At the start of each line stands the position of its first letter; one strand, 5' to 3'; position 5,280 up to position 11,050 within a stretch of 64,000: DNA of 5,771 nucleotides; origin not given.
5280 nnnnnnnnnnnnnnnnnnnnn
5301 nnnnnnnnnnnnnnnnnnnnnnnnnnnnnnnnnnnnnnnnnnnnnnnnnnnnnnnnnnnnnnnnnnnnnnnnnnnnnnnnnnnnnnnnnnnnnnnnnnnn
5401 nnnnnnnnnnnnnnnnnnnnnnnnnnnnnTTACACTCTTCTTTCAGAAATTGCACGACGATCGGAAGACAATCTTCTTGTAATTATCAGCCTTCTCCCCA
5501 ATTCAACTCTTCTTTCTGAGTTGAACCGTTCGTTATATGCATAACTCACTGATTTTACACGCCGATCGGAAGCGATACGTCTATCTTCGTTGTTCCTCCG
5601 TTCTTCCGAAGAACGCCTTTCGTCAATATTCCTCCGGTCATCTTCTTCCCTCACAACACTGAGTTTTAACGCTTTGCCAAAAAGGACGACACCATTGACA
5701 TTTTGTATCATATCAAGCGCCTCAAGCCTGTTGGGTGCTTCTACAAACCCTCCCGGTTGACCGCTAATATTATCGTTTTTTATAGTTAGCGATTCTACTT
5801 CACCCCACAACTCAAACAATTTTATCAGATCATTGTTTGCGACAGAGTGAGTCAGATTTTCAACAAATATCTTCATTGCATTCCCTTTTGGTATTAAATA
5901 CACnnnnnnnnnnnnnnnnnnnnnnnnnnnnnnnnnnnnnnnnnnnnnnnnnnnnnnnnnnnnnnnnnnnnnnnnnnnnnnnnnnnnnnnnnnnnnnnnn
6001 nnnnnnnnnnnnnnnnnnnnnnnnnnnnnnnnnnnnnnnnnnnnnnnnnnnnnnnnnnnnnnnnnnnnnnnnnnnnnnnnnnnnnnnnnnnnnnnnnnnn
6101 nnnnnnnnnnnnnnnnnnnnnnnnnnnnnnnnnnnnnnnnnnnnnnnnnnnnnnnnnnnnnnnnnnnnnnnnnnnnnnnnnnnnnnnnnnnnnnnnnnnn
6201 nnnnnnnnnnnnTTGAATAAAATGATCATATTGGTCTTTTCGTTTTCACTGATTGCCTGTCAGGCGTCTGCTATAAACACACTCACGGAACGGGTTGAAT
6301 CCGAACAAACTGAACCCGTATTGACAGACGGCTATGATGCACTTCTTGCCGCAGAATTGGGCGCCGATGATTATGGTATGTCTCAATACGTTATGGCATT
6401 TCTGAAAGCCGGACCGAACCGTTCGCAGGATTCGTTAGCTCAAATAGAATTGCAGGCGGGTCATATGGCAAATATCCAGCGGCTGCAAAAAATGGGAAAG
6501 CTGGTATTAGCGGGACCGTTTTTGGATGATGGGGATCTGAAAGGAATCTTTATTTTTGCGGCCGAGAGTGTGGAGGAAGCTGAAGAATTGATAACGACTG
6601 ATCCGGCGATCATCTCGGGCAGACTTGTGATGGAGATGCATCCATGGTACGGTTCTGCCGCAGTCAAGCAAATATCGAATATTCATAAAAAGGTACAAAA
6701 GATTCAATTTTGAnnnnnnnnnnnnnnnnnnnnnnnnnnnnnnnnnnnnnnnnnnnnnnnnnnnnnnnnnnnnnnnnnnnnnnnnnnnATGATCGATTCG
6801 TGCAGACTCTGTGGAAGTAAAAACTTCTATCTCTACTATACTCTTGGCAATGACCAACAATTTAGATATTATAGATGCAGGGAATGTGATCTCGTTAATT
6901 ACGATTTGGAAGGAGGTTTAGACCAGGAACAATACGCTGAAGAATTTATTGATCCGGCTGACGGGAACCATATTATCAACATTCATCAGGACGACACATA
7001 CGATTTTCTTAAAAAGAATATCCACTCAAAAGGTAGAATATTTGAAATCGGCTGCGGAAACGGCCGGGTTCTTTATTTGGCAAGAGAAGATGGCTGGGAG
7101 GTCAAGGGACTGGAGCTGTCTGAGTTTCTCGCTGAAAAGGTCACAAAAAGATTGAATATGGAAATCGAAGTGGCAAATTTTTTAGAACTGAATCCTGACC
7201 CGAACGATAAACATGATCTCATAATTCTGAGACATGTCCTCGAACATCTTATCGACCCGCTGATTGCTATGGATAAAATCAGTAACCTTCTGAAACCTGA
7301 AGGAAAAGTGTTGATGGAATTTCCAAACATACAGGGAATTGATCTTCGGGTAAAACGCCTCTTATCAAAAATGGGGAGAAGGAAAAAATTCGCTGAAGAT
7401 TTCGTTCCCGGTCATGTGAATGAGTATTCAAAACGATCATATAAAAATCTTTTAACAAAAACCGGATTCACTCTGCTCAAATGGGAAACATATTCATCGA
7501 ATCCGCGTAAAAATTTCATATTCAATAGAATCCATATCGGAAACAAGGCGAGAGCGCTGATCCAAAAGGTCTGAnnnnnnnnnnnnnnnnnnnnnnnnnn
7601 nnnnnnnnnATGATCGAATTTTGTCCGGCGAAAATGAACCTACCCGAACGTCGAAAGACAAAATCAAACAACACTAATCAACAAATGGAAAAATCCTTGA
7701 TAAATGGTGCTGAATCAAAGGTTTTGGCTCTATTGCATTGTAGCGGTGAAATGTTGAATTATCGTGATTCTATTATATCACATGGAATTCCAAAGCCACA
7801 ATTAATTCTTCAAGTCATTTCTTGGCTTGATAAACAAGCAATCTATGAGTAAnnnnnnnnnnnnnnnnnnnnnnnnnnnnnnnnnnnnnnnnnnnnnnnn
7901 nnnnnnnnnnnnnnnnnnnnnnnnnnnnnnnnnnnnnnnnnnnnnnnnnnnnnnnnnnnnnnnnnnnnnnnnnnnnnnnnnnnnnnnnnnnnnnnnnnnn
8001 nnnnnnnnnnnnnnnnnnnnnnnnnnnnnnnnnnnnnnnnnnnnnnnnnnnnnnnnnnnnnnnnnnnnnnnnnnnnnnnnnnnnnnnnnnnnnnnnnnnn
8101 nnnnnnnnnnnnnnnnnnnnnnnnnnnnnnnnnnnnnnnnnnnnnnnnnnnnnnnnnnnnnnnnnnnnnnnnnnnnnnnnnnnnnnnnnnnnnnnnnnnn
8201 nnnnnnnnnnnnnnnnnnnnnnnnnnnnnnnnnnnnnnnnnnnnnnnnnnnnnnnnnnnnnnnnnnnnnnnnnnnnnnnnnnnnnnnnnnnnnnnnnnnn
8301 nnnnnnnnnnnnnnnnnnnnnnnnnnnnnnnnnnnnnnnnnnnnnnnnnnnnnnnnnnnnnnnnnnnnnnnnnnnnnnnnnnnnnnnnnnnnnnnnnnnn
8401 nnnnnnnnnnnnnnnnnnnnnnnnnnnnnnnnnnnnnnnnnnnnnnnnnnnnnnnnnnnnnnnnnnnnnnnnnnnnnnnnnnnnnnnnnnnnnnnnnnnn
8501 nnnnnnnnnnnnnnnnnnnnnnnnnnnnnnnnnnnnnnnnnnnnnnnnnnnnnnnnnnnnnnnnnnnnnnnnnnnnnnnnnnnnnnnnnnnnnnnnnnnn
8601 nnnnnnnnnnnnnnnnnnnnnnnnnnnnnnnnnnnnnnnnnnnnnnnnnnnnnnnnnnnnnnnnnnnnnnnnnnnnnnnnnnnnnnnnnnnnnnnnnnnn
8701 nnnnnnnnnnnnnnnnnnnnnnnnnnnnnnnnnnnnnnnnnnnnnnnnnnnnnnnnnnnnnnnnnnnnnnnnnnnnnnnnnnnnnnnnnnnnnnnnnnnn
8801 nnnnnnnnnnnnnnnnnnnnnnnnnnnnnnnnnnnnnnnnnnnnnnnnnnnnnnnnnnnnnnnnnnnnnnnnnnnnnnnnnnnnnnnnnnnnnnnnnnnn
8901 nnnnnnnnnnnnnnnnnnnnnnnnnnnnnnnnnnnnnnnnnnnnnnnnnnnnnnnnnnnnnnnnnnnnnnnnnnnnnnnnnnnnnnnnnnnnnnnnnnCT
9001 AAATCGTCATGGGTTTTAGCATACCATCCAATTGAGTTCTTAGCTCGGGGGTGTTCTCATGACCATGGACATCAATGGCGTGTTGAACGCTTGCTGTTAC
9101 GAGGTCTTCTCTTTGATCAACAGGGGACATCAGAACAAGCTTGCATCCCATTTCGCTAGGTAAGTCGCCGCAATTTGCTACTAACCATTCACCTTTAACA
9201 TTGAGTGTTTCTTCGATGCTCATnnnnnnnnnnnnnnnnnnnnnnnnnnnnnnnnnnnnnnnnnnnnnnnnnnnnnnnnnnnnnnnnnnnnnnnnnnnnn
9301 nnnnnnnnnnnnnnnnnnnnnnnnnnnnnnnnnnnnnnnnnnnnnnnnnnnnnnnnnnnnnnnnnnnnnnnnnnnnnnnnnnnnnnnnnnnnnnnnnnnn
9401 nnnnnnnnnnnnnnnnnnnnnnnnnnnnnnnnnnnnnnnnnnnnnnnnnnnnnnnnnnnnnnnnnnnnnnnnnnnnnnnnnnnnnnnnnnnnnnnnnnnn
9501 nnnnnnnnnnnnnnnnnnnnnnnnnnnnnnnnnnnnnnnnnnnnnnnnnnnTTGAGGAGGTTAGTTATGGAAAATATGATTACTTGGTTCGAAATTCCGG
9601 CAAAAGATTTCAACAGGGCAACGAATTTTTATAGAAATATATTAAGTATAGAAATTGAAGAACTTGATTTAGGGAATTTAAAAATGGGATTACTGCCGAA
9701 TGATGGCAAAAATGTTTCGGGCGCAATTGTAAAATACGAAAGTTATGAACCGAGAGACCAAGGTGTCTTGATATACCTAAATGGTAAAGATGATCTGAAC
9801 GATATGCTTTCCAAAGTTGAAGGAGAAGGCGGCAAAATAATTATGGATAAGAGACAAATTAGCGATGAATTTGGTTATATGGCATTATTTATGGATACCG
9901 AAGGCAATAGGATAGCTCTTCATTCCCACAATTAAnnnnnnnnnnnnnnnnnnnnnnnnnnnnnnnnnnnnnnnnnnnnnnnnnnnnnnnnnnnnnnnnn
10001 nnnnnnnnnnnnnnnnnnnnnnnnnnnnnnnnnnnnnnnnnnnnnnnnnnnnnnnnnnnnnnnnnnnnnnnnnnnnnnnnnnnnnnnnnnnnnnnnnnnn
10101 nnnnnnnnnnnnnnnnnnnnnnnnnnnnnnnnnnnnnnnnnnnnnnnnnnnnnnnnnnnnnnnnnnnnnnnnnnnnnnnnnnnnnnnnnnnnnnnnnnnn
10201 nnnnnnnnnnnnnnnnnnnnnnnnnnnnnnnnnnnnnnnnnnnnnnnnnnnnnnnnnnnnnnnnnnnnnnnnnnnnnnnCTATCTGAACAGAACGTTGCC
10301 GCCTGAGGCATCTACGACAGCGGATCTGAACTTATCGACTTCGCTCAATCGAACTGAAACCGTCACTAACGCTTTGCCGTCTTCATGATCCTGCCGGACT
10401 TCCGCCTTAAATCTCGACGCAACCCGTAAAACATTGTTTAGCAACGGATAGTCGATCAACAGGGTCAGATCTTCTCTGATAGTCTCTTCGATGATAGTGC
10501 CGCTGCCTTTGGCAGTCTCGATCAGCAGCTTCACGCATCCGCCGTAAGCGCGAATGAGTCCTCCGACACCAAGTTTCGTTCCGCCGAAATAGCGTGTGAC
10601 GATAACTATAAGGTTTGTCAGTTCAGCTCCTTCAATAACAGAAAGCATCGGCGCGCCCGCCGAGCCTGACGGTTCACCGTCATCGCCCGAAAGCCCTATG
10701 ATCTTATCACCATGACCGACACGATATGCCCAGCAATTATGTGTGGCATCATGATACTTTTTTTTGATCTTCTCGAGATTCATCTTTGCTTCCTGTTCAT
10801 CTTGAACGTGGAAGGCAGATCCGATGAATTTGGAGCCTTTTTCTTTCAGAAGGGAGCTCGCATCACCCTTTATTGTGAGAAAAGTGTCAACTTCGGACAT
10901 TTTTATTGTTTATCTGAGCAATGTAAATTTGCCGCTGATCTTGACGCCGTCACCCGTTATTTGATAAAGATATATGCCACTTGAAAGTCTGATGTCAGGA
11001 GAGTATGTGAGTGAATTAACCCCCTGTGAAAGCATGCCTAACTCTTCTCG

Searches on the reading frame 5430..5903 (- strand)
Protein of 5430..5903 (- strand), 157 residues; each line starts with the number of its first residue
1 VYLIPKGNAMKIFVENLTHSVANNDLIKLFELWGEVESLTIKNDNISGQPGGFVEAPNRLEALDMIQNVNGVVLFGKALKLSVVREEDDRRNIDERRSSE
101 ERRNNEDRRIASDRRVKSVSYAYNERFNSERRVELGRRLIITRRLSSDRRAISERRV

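Call 8: search_protein_families(library=pfam, proteins=[window:5430-5903:-], max_evalue=0.01)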
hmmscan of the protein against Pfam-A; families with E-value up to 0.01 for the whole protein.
window:5430-5903:- (157 aa): 1 family
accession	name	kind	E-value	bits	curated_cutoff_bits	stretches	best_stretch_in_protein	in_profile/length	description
PF00076.28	RRM_1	-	3.7e-09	36.8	20.7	1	12-80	1-70/70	RNA recognition motif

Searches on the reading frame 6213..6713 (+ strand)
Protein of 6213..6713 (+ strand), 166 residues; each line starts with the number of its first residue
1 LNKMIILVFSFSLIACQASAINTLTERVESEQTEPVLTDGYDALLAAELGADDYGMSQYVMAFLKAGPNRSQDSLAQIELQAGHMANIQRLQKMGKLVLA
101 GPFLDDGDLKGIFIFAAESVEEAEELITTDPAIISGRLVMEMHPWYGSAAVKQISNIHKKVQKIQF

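Call 8: search_protein_families(library=pfam, proteins=[window:6213-6713:+], max_evalue=0.01)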
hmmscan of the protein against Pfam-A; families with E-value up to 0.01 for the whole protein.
window:6213-6713:+ (166 aa): 1 family
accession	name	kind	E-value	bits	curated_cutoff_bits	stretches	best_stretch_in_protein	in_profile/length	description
PF03795.20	YCII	-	2.2e-07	31.7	24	1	75-136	15-84/95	YCII-related domain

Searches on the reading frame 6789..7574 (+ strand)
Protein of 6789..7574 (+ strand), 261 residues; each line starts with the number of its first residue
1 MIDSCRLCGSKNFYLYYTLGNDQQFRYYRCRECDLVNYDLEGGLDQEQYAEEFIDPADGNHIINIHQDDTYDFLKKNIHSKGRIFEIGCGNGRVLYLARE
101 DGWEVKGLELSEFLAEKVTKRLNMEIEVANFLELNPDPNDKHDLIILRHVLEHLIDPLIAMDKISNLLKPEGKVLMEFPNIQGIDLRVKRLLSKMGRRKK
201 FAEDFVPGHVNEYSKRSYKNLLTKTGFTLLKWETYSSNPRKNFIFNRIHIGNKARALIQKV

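Call 8: search_protein_families(library=pfam, proteins=[window:6789-7574:+], max_evalue=0.01)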
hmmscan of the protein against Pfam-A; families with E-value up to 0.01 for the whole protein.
window:6789-7574:+ (261 aa): 9 families
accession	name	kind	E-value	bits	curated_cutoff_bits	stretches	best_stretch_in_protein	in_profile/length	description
PF13489.12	Methyltransf_23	-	3.5e-23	82.6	27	1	72-230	14-162/164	Methyltransferase domain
PF08241.18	Methyltransf_11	-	2.6e-13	50.8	21.2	1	86-175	2-94/95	Methyltransferase domain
PF08242.18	Methyltransf_12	-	3e-12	47.5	30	1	86-173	2-97/98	Methyltransferase domain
PF13847.12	Methyltransf_31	-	4.9e-11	43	27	1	78-190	1-117/145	Methyltransferase domain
PF13649.12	Methyltransf_25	-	3e-10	41.1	27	1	84-172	1-97/97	Methyltransferase domain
PF07021.18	MetW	-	4.3e-08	33.4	21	1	72-191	5-122/193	Methionine biosynthesis protein MetW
PF05219.18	DREV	-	0.0016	18.1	26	1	80-232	94-238/265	DREV methyltransferase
PF07942.18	CARME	-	0.0051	16.6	27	0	80-114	57-91/268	Carnosine N-methyltransferase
PF08003.17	Methyltransf_9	-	0.0057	16.1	23.8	1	81-184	115-225/315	Protein of unknown function (DUF1698)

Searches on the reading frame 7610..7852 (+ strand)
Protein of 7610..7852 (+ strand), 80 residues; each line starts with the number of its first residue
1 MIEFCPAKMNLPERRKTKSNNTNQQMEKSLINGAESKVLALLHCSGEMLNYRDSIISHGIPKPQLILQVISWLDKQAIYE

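Call 8: search_protein_families(library=pfam, proteins=[window:7610-7852:+], max_evalue=0.01)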
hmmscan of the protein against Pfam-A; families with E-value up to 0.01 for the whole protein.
window:7610-7852:+ (80 aa): 1 family
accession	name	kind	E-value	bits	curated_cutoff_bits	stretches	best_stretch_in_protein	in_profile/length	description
PF00360.26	PHY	-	0.0025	17.6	27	1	21-76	13-68/183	Phytochrome region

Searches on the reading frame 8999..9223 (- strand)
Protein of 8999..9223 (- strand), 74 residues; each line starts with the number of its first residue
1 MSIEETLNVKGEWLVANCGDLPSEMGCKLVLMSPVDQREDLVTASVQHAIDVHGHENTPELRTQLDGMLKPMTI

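Call 8: search_protein_families(library=pfam, proteins=[window:8999-9223:-], max_evalue=0.01)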
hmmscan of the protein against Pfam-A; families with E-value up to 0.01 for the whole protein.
window:8999-9223:- (74 aa): 1 family
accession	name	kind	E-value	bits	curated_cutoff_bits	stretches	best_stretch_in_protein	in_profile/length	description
PF06348.16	DUF1059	-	0.00085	20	21.1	1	18-64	6-49/56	Protein of unknown function (DUF1059)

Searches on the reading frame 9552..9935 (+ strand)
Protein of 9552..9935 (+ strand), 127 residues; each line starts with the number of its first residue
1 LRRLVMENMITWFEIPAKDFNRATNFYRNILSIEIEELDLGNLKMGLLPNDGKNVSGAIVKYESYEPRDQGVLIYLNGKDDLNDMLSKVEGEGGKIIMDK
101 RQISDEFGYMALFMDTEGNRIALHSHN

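Call 8: search_protein_families(library=pfam, proteins=[window:9552-9935:+], max_evalue=0.01)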
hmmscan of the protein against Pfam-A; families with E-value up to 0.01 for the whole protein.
window:9552-9935:+ (127 aa): 2 families
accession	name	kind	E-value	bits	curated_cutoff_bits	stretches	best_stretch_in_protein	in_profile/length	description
PF00903.31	Glyoxalase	-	4.3e-06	27.6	20.6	1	10-122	2-120/121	Glyoxalase/Bleomycin resistance protein/Dioxygenase superfamily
PF22677.2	Ble-like_N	-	0.0012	19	24.5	1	10-31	2-23/41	Bleomycin resistance protein-like N-terminal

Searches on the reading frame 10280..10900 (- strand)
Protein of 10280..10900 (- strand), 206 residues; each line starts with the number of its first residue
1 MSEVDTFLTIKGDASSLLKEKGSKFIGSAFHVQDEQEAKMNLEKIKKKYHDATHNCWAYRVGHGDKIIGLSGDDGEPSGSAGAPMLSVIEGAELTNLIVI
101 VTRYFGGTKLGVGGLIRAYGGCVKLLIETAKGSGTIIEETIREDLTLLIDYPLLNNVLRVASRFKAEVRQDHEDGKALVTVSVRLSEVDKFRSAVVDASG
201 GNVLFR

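Call 8: search_protein_families(library=pfam, proteins=[window:10280-10900:-], max_evalue=0.01)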
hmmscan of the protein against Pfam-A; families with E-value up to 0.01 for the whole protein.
window:10280-10900:- (206 aa): 1 family
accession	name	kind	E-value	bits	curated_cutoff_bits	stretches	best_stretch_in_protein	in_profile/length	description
PF01205.25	UPF0029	-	2.5e-38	130.8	27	1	21-125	1-105/107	Uncharacterized protein family UPF0029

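Call 10: find_encoding_contigs(protein=window:10280-10900:-, flank=10000, max_places=10)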
Protein window:10280-10900:- (206 aa): no gene with exactly this product is on record in the collection.
